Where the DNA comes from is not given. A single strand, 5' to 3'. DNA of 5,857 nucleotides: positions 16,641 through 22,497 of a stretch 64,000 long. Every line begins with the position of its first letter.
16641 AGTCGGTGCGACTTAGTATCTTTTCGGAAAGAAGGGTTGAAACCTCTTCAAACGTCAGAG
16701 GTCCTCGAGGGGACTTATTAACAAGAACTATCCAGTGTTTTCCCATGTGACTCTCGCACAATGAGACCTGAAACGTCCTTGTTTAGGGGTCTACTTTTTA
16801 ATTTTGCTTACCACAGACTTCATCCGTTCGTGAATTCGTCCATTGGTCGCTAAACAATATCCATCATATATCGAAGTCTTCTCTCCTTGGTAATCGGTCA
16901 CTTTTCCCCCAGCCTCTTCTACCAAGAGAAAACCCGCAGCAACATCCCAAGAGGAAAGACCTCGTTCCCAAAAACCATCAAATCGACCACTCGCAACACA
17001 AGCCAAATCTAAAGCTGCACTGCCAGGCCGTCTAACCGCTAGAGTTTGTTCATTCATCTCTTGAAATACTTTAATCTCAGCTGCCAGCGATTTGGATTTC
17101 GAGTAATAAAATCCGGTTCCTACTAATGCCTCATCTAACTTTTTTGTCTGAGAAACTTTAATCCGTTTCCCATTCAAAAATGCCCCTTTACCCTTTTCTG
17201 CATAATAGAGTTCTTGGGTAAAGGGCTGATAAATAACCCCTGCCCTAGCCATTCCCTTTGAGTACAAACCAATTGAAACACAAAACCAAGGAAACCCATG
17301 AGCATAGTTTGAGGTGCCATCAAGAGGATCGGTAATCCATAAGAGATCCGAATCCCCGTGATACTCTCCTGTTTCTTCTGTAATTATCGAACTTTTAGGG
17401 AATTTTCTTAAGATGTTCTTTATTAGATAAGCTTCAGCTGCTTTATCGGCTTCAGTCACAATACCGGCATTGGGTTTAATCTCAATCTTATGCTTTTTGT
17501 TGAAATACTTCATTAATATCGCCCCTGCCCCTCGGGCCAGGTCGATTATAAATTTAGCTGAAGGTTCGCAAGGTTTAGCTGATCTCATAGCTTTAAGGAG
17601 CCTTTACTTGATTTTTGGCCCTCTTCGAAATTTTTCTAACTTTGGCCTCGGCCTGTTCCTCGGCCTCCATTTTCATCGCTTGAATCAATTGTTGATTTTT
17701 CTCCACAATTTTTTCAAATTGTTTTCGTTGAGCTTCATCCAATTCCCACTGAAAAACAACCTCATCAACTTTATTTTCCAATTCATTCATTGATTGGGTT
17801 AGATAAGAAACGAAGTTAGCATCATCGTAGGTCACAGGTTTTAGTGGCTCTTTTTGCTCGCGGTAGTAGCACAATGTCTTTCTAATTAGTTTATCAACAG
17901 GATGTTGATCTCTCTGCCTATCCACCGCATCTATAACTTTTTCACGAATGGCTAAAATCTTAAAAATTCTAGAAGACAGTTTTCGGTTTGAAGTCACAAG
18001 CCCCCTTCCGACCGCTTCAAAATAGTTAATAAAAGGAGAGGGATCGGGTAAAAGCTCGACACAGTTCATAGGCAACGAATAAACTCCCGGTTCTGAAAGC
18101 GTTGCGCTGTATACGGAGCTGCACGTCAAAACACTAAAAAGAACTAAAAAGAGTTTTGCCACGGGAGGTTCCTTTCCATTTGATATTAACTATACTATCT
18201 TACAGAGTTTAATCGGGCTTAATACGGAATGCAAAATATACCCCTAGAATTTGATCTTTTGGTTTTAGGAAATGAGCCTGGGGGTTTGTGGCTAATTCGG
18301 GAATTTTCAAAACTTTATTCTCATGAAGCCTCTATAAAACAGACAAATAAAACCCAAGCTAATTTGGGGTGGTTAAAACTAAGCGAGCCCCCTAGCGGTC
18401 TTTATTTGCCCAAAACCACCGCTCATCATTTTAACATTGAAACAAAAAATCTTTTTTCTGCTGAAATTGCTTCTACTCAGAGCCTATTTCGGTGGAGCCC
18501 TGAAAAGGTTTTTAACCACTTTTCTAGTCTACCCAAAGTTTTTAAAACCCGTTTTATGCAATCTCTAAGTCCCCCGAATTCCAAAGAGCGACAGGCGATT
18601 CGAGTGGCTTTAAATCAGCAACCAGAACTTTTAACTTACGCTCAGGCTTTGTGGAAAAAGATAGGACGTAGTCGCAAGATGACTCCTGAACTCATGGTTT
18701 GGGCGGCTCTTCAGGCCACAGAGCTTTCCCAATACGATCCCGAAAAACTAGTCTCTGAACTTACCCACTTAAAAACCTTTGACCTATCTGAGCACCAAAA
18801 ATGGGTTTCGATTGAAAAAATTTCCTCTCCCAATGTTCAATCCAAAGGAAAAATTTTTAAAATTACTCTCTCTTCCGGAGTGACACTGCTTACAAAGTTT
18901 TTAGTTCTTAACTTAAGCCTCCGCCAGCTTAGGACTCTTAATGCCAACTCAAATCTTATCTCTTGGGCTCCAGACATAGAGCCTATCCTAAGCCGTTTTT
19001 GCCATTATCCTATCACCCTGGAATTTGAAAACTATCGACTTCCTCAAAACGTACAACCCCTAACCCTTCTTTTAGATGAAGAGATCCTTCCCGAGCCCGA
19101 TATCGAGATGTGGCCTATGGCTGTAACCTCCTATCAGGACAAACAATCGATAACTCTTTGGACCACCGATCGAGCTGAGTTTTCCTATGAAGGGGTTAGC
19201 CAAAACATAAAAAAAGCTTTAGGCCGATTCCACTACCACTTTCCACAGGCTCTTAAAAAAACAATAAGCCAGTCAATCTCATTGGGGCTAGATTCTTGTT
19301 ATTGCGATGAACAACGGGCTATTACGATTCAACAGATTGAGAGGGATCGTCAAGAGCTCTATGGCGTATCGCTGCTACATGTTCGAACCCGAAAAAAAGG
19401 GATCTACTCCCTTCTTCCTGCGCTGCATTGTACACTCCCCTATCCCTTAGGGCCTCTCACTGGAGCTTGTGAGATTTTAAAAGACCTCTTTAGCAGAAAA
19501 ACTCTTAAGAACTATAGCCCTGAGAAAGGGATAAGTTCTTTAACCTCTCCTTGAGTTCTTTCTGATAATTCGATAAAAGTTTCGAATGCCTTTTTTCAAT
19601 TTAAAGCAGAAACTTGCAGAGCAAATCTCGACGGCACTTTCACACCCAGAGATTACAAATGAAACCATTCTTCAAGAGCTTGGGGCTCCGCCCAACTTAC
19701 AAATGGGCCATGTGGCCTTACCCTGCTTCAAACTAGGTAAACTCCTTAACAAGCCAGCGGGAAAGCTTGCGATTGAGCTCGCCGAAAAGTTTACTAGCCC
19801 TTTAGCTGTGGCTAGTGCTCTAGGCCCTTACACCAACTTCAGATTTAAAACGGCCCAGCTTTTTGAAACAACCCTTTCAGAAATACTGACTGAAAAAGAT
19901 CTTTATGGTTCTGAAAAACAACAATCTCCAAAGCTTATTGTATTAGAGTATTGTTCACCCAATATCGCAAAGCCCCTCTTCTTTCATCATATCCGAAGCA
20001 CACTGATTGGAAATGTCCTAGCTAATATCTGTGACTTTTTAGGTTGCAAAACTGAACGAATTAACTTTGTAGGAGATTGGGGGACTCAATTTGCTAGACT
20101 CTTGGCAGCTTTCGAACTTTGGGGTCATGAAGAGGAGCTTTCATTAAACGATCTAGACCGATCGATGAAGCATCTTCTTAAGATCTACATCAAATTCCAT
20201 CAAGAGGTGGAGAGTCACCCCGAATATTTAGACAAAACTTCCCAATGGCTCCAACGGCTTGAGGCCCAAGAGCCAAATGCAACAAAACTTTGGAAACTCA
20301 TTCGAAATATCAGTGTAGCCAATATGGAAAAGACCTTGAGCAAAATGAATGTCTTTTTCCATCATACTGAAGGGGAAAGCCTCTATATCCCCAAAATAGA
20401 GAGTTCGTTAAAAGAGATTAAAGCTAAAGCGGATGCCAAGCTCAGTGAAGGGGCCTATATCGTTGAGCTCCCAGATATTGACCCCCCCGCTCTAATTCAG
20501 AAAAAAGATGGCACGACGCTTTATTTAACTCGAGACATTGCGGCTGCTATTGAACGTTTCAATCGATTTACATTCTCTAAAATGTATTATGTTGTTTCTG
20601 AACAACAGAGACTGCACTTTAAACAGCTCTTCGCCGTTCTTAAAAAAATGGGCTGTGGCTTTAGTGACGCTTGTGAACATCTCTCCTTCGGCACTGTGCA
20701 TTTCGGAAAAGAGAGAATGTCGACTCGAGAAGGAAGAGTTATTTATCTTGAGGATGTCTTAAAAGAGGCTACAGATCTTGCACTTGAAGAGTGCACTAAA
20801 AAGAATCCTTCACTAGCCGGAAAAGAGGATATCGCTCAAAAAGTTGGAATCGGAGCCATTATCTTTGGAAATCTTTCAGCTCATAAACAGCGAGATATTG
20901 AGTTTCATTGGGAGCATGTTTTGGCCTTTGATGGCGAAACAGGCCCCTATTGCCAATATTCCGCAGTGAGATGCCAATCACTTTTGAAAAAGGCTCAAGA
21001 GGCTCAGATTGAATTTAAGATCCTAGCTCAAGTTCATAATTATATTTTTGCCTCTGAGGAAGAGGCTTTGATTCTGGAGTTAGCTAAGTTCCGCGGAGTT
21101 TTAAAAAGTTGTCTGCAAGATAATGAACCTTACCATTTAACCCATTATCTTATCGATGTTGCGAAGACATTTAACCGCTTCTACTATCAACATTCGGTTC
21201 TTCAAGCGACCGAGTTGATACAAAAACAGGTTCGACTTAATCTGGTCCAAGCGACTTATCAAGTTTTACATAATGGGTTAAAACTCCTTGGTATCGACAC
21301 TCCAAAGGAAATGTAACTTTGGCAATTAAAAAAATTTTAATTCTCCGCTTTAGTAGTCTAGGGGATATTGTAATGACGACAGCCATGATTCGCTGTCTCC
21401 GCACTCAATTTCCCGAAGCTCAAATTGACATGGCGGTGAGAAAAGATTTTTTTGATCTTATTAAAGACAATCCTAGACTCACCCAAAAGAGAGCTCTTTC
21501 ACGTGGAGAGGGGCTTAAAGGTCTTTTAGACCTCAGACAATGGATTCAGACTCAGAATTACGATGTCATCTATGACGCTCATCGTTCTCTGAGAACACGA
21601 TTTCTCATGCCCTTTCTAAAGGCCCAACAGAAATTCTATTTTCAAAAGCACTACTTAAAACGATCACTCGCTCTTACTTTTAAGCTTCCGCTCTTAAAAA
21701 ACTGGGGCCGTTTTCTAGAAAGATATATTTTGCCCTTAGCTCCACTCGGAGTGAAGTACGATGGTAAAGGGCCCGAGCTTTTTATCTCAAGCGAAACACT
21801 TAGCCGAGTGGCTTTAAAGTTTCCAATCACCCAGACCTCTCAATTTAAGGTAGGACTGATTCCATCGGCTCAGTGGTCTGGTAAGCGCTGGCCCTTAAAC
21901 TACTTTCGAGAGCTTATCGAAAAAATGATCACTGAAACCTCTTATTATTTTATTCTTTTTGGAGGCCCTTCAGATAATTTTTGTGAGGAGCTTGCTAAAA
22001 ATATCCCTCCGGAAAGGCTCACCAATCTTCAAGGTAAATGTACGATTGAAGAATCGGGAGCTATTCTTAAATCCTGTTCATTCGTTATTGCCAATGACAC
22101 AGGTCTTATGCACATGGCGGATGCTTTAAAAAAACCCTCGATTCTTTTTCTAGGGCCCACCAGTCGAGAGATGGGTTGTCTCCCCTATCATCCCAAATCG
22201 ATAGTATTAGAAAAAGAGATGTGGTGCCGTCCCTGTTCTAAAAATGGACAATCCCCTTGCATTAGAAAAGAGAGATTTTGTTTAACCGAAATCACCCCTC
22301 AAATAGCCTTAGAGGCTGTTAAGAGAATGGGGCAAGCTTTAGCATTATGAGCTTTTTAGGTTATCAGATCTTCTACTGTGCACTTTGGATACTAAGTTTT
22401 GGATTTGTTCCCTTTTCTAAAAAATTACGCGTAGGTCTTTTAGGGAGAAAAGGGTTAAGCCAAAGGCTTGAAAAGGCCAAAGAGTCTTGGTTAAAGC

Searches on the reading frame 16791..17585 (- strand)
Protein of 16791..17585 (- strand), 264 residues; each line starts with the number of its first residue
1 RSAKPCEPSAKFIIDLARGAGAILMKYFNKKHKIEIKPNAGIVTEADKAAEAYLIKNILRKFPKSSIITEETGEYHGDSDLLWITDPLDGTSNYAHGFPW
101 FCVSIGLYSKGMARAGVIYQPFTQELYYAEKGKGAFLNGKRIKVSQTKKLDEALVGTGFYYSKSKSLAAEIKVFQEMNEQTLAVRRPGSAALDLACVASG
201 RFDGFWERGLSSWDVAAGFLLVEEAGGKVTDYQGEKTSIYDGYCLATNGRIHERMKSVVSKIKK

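Call 55: search_protein_families(library=pfam, proteins=[window:16791-17585:-], max_evalue=0.001)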
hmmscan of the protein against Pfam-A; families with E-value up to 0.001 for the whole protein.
window:16791-17585:- (264 aa): 1 family
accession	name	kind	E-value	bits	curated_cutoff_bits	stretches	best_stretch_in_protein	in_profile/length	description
PF00459.30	Inositol_P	-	1e-74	251.9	27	1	9-261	5-268/271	Inositol monophosphatase family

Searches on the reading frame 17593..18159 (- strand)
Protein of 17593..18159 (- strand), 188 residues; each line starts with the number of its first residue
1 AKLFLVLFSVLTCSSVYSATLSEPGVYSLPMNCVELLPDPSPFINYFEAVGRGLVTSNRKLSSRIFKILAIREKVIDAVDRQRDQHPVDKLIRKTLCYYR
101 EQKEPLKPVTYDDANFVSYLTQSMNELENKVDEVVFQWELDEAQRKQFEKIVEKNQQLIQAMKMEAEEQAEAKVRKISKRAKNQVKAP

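Call 55: search_protein_families(library=pfam, proteins=[window:17593-18159:-], max_evalue=0.001)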
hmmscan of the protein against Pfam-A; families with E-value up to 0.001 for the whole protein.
window:17593-18159:- (188 aa): 2 families
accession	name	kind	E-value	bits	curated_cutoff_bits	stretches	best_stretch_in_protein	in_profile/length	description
PF11357.14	Spy1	-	1.5e-05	25.8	25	1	91-166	32-107/131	Cell cycle regulatory protein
PF12137.13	RapA_C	-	0.00018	21.1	26.8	1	120-186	240-306/360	RNA polymerase recycling family C-terminal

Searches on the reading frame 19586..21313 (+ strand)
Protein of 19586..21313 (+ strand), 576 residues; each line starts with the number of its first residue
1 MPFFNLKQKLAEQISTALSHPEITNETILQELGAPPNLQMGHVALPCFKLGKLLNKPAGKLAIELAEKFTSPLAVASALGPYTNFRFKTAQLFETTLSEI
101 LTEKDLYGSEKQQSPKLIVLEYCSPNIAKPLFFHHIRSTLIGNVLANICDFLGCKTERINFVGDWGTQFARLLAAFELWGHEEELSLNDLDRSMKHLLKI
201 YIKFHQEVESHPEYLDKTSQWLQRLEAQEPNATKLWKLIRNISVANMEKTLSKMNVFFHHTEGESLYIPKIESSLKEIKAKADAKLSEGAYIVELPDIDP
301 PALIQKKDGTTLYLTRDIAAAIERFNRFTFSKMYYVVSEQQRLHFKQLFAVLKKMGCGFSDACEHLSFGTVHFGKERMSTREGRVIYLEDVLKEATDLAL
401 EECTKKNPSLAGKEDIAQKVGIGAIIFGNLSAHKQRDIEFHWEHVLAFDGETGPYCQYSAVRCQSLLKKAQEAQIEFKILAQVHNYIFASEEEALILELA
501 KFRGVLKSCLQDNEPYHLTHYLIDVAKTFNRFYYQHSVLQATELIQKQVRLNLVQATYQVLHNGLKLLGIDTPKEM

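Call 55: search_protein_families(library=pfam, proteins=[window:19586-21313:+], max_evalue=0.001)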
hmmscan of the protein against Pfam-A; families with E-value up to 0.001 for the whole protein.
window:19586-21313:+ (576 aa): 3 families
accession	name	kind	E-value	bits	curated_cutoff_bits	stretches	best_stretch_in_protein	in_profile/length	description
PF00750.26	tRNA-synt_1d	-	7.1e-79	265.7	23.3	1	97-442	2-349/349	tRNA synthetases class I (R), catalytic domain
PF05746.21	DALR_1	-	3.7e-29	101.6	22.3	1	457-576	2-117/117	DALR anticodon binding domain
PF03485.21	Arg_tRNA_synt_N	-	4.2e-06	27.7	21.5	1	8-87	5-85/85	Arginyl tRNA synthetase N terminal domain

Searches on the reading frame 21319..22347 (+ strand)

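Call 55: search_protein_families(library=pfam, proteins=[window:21319-22347:+], max_evalue=0.001)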
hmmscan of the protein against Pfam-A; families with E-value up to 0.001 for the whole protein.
window:21319-22347:+ (343 aa): 1 family
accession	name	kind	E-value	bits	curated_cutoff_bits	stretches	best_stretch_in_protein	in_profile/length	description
PF01075.23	Glyco_transf_9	-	3.3e-32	112.2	22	1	71-310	3-240/247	Glycosyltransferase family 9 (heptosyltransferase)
